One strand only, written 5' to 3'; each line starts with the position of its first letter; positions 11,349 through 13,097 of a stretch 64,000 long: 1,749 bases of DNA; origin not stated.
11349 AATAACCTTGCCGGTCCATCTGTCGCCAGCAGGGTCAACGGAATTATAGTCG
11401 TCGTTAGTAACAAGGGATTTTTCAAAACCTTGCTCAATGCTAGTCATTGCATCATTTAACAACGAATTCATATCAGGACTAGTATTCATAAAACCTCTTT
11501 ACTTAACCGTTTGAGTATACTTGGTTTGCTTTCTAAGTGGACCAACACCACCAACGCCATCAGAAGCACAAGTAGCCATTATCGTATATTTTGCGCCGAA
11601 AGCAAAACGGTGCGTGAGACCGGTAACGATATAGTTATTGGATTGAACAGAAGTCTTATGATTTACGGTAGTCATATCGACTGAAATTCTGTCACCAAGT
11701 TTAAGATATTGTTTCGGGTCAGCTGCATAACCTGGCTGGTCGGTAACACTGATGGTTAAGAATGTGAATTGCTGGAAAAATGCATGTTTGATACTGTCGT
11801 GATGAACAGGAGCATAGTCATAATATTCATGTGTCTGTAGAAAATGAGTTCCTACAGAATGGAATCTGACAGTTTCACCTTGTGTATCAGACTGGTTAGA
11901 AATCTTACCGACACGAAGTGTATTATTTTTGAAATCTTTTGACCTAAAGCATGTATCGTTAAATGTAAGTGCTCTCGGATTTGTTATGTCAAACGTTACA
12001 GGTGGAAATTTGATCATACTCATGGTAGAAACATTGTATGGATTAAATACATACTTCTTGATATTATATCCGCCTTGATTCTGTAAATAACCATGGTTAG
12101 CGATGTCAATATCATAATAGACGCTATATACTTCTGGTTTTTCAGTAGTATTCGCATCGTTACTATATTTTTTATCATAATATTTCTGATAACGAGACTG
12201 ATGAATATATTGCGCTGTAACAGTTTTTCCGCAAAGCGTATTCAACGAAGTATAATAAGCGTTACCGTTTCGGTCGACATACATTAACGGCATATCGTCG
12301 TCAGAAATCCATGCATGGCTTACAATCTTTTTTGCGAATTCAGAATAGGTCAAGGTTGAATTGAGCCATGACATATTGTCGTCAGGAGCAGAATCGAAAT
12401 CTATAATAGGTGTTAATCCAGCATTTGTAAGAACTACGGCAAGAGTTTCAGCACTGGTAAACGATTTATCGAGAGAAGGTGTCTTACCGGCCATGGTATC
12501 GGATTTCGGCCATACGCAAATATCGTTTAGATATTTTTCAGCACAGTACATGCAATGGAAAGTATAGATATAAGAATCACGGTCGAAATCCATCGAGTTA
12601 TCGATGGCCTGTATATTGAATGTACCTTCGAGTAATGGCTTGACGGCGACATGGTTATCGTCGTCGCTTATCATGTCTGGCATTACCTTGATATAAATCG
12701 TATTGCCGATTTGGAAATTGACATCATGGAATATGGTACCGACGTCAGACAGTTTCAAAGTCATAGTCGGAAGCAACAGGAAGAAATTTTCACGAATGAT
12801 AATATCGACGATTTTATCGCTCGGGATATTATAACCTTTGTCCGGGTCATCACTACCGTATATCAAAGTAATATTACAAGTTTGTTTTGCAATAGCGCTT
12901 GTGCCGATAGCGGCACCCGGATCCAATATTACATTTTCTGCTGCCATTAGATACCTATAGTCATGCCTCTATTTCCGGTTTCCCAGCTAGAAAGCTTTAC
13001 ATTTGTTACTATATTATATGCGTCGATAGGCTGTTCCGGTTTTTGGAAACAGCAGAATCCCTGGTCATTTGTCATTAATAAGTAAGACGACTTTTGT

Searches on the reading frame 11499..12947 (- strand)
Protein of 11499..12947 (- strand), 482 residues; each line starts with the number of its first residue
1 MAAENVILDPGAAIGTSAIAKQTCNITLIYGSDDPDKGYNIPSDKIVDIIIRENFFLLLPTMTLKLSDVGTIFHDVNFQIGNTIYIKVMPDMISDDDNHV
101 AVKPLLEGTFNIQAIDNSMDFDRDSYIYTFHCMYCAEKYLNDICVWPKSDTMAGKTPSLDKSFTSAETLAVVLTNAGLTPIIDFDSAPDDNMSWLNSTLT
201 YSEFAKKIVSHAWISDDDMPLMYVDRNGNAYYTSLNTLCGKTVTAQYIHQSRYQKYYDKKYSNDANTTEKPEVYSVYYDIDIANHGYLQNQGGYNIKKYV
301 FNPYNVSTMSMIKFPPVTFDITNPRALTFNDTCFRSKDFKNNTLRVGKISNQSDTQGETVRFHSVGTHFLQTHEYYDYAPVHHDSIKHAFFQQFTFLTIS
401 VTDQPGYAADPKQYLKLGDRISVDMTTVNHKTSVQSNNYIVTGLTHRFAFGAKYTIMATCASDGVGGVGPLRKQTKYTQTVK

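Call 15: find_encoding_contigs(protein=window:11499-12947:-, flank=10000, max_places=2)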
Protein window:11499-12947:- (482 aa): no gene with exactly this product is on record in the collection.

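Call 50: search_protein_families(library=phrogs, proteins=[window:11499-12947:-], max_evalue=0.01)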
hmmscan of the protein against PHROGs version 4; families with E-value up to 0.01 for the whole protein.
window:11499-12947:- (482 aa): 2 families
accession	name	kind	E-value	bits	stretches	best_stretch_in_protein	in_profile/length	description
phrog_32021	-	unknown function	4.1e-09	36.1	1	160-253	121-213/631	-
phrog_25710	-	unknown function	7.7e-06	25.8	1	46-245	30-203/421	-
